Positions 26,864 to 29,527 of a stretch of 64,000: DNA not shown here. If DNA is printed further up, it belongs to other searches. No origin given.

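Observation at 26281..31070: TPR / ferredoxin-FrhB-like::pyruvyltransferase fusion / GT2-TPR trio directly upstream of flagellin: candidate flagellin glycan (pyruvylation?) system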

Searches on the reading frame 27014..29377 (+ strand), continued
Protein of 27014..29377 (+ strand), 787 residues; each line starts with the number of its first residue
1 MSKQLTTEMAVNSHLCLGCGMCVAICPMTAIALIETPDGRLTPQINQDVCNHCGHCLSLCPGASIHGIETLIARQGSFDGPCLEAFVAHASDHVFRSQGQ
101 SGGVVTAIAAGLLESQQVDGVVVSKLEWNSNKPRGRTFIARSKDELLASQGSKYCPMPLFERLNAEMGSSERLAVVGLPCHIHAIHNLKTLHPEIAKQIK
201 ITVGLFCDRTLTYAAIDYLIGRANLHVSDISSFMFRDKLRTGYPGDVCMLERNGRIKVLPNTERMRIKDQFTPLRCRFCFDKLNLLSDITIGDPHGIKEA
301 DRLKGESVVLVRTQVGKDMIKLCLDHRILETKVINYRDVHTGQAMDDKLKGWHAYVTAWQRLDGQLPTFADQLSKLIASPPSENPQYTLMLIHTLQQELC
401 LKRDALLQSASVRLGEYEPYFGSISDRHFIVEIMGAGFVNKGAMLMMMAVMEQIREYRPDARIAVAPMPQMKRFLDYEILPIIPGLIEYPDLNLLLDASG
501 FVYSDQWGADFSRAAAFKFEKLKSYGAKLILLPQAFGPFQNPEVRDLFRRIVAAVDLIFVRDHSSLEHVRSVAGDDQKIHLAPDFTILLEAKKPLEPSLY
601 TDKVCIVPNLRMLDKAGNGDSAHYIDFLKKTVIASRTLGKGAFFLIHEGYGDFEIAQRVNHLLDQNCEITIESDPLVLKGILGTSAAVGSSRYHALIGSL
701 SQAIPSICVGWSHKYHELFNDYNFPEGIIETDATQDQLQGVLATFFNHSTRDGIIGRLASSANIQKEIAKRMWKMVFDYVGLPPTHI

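Call 49: find_related_loci(query=A2, collection=genome_contigs, flank=10000)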
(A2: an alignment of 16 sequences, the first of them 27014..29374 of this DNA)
Query A2 (787 aa) in genome_contigs; peptide patterns used: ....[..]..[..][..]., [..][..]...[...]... (x = any residue, [..] = any of these).
599 stretches matched a pattern (row limit reached: there are more); 560 encode a relative of the query (tblastn E <= 1e-3); the best 80 are kept; 80 distinct loci.
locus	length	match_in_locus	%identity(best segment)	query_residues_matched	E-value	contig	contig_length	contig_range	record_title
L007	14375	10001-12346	57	1-781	0e+0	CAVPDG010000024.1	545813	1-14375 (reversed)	MAG: uncultured Chloroflexia bacterium isolate MFD00032.bin.2.110 genome assembly, contig: contig_6420, whole genome sho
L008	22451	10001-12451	36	14-777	2e-159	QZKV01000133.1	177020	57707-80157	MAG: Desulfobacteraceae bacterium isolate SURF_4 Ga0104751_1000031, whole genome shotgun sequence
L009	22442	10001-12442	35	11-777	3e-153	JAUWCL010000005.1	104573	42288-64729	MAG: Candidatus Krumholzibacteriota bacterium isolate CSMAG_2137 CSMAG_2137_k141_1142304_length_104573_cov_33.4267, whol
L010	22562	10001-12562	34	11-784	3e-149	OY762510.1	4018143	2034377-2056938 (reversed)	MAG: uncultured Syntrophus sp. isolate ce8641d8-6ba7-4885-b5ca-0195441cf687 genome assembly, chromosome: 1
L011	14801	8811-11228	33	8-780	2e-147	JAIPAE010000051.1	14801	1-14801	MAG: Bacteroidales bacterium isolate Tobar15.5-16.5m-G4 Tobar15-5-16-5m-C2905, whole genome shotgun sequence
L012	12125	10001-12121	39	11-707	4e-153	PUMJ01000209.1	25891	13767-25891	MAG: Candidatus Brocadiaceae bacterium isolate B1Sed10_231 B1-Sed10-C1610, whole genome shotgun sequence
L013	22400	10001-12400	33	11-782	2e-132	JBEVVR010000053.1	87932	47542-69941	MAG: Candidatus Thiodiazotropha sp. isolate CTENA7 L123 c_000000000020, whole genome shotgun sequence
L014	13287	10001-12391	31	6-777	1e-128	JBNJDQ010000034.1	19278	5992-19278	MAG: Fibrobacterota bacterium isolate Y23_30dBSe4.bin.47 NODE_2264_length_19278_cov_8.423484, whole genome shotgun seque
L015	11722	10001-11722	35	1-537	3e-103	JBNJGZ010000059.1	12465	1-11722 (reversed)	MAG: Bacteroidota bacterium isolate Y22_30dBSd2.bin.61 NODE_2909_length_12465_cov_23.068494, whole genome shotgun sequen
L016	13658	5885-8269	27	1-715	3e-97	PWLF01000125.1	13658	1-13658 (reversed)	MAG: Bacteroidales bacterium isolate CSSed10_229R1 CS-Sed10-C10169, whole genome shotgun sequence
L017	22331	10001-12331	29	14-724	1e-96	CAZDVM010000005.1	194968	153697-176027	MAG TPA_asm: uncultured Pirellulales bacterium isolate SRP141376_co1_361 genome assembly, contig: NODE_106_length_194968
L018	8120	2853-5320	41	1-777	2e-90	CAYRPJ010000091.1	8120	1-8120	MAG TPA_asm: uncultured Synergistaceae bacterium isolate SRP241326_co4_65 genome assembly, contig: NODE_10510_length_812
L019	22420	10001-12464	39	4-776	9e-149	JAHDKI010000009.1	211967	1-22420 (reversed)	MAG: Syntrophaceae bacterium isolate LM1-B42D k141_225755, whole genome shotgun sequence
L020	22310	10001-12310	27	3-780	3e-87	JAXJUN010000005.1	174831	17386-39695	MAG: Paludibacteraceae bacterium isolate DOME_MAG_5269 5269_C0326_k141_130463, whole genome shotgun sequence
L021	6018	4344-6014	34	6-506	4e-87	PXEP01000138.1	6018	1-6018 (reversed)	MAG: Candidatus Acetothermia bacterium isolate T3Sed10_47 T3-Sed10-C36517, whole genome shotgun sequence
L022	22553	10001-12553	39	11-780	7e-87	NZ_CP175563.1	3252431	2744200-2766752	Syntrophus buswellii strain DM-2 chromosome, complete genome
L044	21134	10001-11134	36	431-781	1e-71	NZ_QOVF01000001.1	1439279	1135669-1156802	Halopseudomonas laoshanensis strain Y22 Scaffold1, whole genome shotgun sequence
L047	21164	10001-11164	36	421-781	4e-71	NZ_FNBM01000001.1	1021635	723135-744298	Phytopseudomonas seleniipraecipitans strain LMG 25475, whole genome shotgun sequence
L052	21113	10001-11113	37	432-777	2e-70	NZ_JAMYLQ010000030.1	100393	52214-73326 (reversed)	Mesorhizobium sp. M1312 M1312_contig00030, whole genome shotgun sequence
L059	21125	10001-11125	37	428-776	3e-69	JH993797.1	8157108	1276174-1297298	Leptolyngbya sp. PCC 7375 genomic scaffold Lepto7375DRAFT_LPA.5, whole genome shotgun sequence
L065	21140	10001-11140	35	428-780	1e-68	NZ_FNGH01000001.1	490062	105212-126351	Franzmannia pantelleriensis strain AAP, whole genome shotgun sequence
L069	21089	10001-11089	36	430-777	2e-67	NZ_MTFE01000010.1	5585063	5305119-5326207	Cnuella takakiae strain RG1-1 Scaffold1, whole genome shotgun sequence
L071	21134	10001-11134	34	429-780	5e-67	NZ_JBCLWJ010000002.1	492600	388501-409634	Algoriphagus sp. SE2 assembly_contig_2, whole genome shotgun sequence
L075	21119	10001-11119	37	431-776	7e-67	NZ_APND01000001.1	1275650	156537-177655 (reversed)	Salinisphaera dokdonensis CL-ES53 contig1, whole genome shotgun sequence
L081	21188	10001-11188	34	409-773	1e-66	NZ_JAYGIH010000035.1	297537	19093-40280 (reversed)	Leptolyngbya sp. CCNP1308 NODE_9_length_297537_cov_18.418886, whole genome shotgun sequence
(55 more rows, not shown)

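Call 60: search_protein_families(library=ncbifam, proteins=[window:27014-29377:+], max_evalue=0.01)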
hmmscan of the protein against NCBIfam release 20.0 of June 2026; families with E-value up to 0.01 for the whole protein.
window:27014-29377:+ (787 aa): 71 families (the best 25 are shown)
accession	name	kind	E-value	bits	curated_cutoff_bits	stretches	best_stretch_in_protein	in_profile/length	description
NF006807.0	PRK09325.1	subfamily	1.7e-27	96.2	269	1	84-343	9-253/283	coenzyme F420-reducing hydrogenase subunit beta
TIGR03289.1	frhB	equivalog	7.6e-22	77.7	331.5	1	84-349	6-256/275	coenzyme F420 hydrogenase subunit beta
NF040616.1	F420_dehyd_FpoF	exception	7e-19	68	475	1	11-325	8-295/337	F420H2 dehydrogenase subunit FpoF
NF006808.0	PRK09326.1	equivalog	3.6e-17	62.2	444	1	11-323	9-294/341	F420H2 dehydrogenase subunit F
TIGR03609.1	S_layer_CsaB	equivalog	5.1e-17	62.1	213.1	1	525-725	99-292/301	polysaccharide pyruvyl transferase CsaB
TIGR03294.1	FrhG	equivalog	3.7e-09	36.6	245.5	1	10-65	170-220/228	coenzyme F420 hydrogenase subunit gamma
TIGR04003.1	rSAM_BssD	equivalog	7.3e-09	35.2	496.45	1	7-61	43-97/314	[benzylsuccinate synthase]-activating enzyme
NF006221.0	PRK08348.1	subfamily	2.9e-08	33.5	124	1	7-79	37-107/136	NADH-plastoquinone oxidoreductase subunit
NF004541.0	PRK05888.2-2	equivalog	3.1e-08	33.6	217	1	13-65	60-111/168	NADH-quinone oxidoreductase subunit NuoI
NF042909.1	FMH_DH_FwdF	exception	5e-08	32.4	375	1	4-64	215-273/336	tungsten-dependent formylmethanofuran dehydrogenase subunit FwdF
NF043069.1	T4HPD_activ_SAM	equivalog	1.3e-07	31.3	425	1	2-64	39-96/299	trans-4-hydroxy-L-proline dehydratase activase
TIGR01971.1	NuoI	subfamily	1.4e-07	31.2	113.05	1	12-66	40-99/121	NADH-quinone oxidoreductase, chain I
NF038196.1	ferrodoxin_EFR1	subfamily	1.6e-07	31.6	75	1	7-66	178-230/242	EFR1 family ferrodoxin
TIGR02179.1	PorD_KorD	subfamily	9.2e-07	28.9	60.05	1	7-35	48-76/78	2-oxoacid:acceptor oxidoreductase, delta subunit, pyruvate/2-ketoisovalerate family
NF010369.0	PRK13795.1-4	equivalog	1.2e-06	27.1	1086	1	14-69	576-628/633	hypothetical protein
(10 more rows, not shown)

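Call 74: predict_structure(alignment_id=A2)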
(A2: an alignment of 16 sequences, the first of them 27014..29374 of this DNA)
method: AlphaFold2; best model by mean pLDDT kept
length: 787 residues; sequences in the alignment: 16
mean_pLDDT: 87.2   pTM: 0.59
mean pLDDT of the five models: 87.2, 86.9, 85.4, 85.2, 83.1
residues with pLDDT >= 90: 456; 70-90: 265; 50-70: 52; < 50: 14
segments of 3 or more residues with pLDDT < 50: 417-425, 785-787
pLDDT, mean of each block of 10 residues (from residue 1): 75 92 89 92 92 91 91 84 94 82 87 94 79 84 85 73 75 92 94 89 91 92 83 82 80 80 86 92 95 85 80 96 94 93 91 92 91 79 82 94 92 63 58 74 87 88 78 66 73 89 84 91 88 90 94 95 93 91 94 93 94 71 92 95 90 93 94 91 96 93 94 88 93 92 91 95 97 94 49
secondary structure, 60 per line:
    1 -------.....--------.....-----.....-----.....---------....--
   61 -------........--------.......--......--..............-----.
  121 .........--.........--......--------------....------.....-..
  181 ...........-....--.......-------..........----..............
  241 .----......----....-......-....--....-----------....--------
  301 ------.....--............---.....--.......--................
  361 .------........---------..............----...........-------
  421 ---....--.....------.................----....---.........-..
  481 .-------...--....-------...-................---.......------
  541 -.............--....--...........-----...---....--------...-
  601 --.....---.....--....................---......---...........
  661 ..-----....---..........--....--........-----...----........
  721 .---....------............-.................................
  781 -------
elements in order (helices of 4 or more, strands of 3 or more residues): H8-12 H21-25 E31-35 E41-45 H55-58 H68-75 E84-90 H93-98 H101-114 E120-129 E132-140 H143-148 H163-166 E173-177 H179-191 H193-196 E199-205 H213-222 E230-237 H238-241 E246-251 E256-259 H261-266 H268-271 H274-277 E289-292 E307-311 H314-325 E329-333 H336-342 H345-361 H368-375 H385-398 H403-413 H424-427 E430-434 H441-457 E462-465 H469-477 E479-481 E494-497 H509-524 E528-534 H542-554 E557-560 H563-573 E579-581 H585-588 E603-607 H611-615 H618-637 E641-646 H650-662 E668-671 H675-684 E687-690 H693-700 E706-708 H713-721 H735-746 H748-780

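Call 76: fold_search(model_id=the predicted structure, library=pdb)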
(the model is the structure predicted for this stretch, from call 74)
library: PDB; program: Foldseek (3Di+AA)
matches with E <= 10: 1396; with E <= 0.001: 265
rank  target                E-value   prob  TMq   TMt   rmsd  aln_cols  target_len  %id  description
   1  8rja_E                8.9e-21  1.00  0.35  0.74   4.6       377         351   22  Crystal structure of the F420-reducing formylmethanofuran dehydrogenase complex from the ethanotroph Candidatus Ethano (released 2024-10-02)
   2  8riu_B                2.3e-20  1.00  0.37  0.74   6.8       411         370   21  Crystal structure of the F420-reducing carbon monoxide dehydrogenase component from the ethanotroph Candidatus Ethanop (released 2024-10-02)
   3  7np8_A                1.8e-17  1.00  0.36  0.44  23.4       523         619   20  Crystal structure of the Coenzyme F420-dependent sulfite reductase from Methanocaldococcus jannaschii at 2.3-A resolut (released 2022-03-23)
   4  9r51_B                2.3e-17  1.00  0.30  0.78   4.1       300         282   23  Dimeric state of the F420-reducing hydrogenase from Methanothermococcus thermolithotrophicus in crystalline form 1 (released 2025-10-22)
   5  7npa_D                3.3e-17  1.00  0.35  0.44   4.9       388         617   21  Crystal structure of the Coenzyme F420-dependent sulfite reductase from Methanothermococcus thermolithotrophicus at 1. (released 2022-03-23)
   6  7np8_B                3.4e-17  1.00  0.35  0.44  23.5       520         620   20  Crystal structure of the Coenzyme F420-dependent sulfite reductase from Methanocaldococcus jannaschii at 2.3-A resolut (released 2022-03-23)
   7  7npa_A                4.0e-17  1.00  0.35  0.44  23.2       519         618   18  Crystal structure of the Coenzyme F420-dependent sulfite reductase from Methanothermococcus thermolithotrophicus at 1. (released 2022-03-23)
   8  6qgr_B                6.8e-17  1.00  0.29  0.72   4.5       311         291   20  The F420-reducing [NiFe] hydrogenase complex from Methanosarcina barkeri at the Nia-S state (released 2019-10-23)
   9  7npa_N                1.6e-16  1.00  0.35  0.44  23.0       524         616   17  Crystal structure of the Coenzyme F420-dependent sulfite reductase from Methanothermococcus thermolithotrophicus at 1. (released 2022-03-23)
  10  6qii_B                2.7e-16  1.00  0.29  0.71   4.5       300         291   20  Xenon derivatization of the F420-reducing [NiFe] hydrogenase complex from Methanosarcina barkeri (released 2019-10-23)
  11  9r52_B                4.6e-16  1.00  0.29  0.77   4.3       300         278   21  Dimeric state of the F420-reducing hydrogenase from Methanothermococcus thermolithotrophicus in crystalline form 2 (released 2025-10-22)
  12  4ci0_C                2.1e-15  1.00  0.30  0.78   4.3       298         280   23  Electron cryo-microscopy of F420-reducing NiFe hydrogenase Frh (released 2014-02-26)
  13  5dqr_B                2.3e-15  1.00  0.30  0.53  12.5       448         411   17  The crystal structure of Arabidopsis 7-hydroxymethyl chlorophyll a reductase (HCAR) (released 2016-04-20)
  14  5dqr_C                2.5e-15  1.00  0.33  0.58   7.0       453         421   18  The crystal structure of Arabidopsis 7-hydroxymethyl chlorophyll a reductase (HCAR) (released 2016-04-20)
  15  5dqr_E                3.0e-15  1.00  0.31  0.55  12.4       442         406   18  The crystal structure of Arabidopsis 7-hydroxymethyl chlorophyll a reductase (HCAR) (released 2016-04-20)
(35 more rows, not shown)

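Call 79: search_protein_families(library=pfam, proteins=[L022:3787-4620:+, L022:4617-5798:+, L022:5795-6895:+, L022:7140-8477:+, L022:8480-9124:+, L022:9099-9974:+, L022:9962-12589:+, L022:14544-16025:+, L022:16076-17377:+, L022:17408-18703:+], max_evalue=0.00001)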
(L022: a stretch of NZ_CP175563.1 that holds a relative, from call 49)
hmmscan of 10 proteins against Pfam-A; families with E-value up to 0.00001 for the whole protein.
L022:3787-4620:+ (277 aa): 1 family
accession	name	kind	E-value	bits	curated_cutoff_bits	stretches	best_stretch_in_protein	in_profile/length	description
PF00535.33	Glycos_transf_2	-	2.9e-24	86.3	23.3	1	28-158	1-141/168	Glycosyl transferase family 2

L022:4617-5798:+ (393 aa): 4 families
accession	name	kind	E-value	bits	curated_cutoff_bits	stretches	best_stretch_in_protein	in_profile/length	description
PF00534.26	Glycos_transf_1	-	2.7e-33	115.3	26.4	1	198-347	2-157/172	Glycosyl transferases group 1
PF13692.12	Glyco_trans_1_4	-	1.3e-31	110.2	27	1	213-344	3-138/142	Glycosyl transferases group 1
PF13439.12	Glyco_transf_4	-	1.4e-23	84.2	28.5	1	13-187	1-169/170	Glycosyltransferase Family 4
PF13579.12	Glyco_trans_4_4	-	2.5e-15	57.6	29.7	1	14-181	1-156/158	Glycosyl transferase 4-like domain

L022:5795-6895:+ (366 aa): 1 family
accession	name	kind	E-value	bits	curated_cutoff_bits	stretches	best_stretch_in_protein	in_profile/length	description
PF01075.23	Glyco_transf_9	-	9.3e-43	146.8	22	1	77-323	3-242/247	Glycosyltransferase family 9 (heptosyltransferase)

L022:7140-8477:+ (445 aa): 1 family
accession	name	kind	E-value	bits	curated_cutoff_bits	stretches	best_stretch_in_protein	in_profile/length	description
PF13524.12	Glyco_trans_1_2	-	1.4e-26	93.6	25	1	286-436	5-143/144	Glycosyl transferase-like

L022:8480-9124:+ (214 aa): 3 families
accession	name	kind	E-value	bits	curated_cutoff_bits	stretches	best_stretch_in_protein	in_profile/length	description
PF13489.12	Methyltransf_23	-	7.3e-15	55.5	27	1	40-184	20-163/164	Methyltransferase domain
PF08242.18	Methyltransf_12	-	3.3e-08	34.6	30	1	47-134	1-98/98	Methyltransferase domain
PF08241.18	Methyltransf_11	-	1.9e-06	28.9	21.2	1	47-135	1-94/95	Methyltransferase domain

L022:9099-9974:+ (291 aa): 0 families

L022:9962-12589:+ (875 aa): 3 families
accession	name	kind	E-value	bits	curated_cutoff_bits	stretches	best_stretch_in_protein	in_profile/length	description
PF04230.19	PS_pyruv_trans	-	3.3e-31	109.7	25.3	1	498-796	1-279/280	Polysaccharide pyruvyl transferase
PF04432.18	FrhB_FdhB_C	-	1.2e-21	77.6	23.3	1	175-337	4-148/150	Coenzyme F420 hydrogenase/dehydrogenase, beta subunit C terminus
PF04422.18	FrhB_FdhB_N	-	3.1e-18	66.1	22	1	89-165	2-77/78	Coenzyme F420 hydrogenase/dehydrogenase, beta subunit N-term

L022:14544-16025:+ (493 aa): 2 families
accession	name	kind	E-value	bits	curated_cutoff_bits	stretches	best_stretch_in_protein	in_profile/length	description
PF00501.34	AMP-binding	-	3.9e-91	306.1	29.9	1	7-372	1-384/384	AMP-binding enzyme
PF13193.12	AMP-binding_C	-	4.1e-13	50.5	24.5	1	422-491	1-70/76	AMP-binding enzyme C-terminal domain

L022:16076-17377:+ (433 aa): 2 families
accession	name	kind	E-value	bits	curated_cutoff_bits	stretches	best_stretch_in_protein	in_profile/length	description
PF00108.29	Thiolase_N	-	8.6e-91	304.3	26.4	2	80-302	39-259/260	Thiolase, N-terminal domain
PF02803.24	Thiolase_C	-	6.8e-48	161.8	27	1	310-432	1-123/123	Thiolase, C-terminal domain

L022:17408-18703:+ (431 aa): 2 families
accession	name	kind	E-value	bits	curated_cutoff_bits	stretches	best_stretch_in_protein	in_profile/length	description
PF10143.14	PhosphMutase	-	1.7e-43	148.9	21.5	1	80-248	2-168/170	2,3-bisphosphoglycerate-independent phosphoglycerate mutase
PF01676.23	Metalloenzyme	-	2e-38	132.8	24.3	1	45-418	2-248/252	Metalloenzyme superfamily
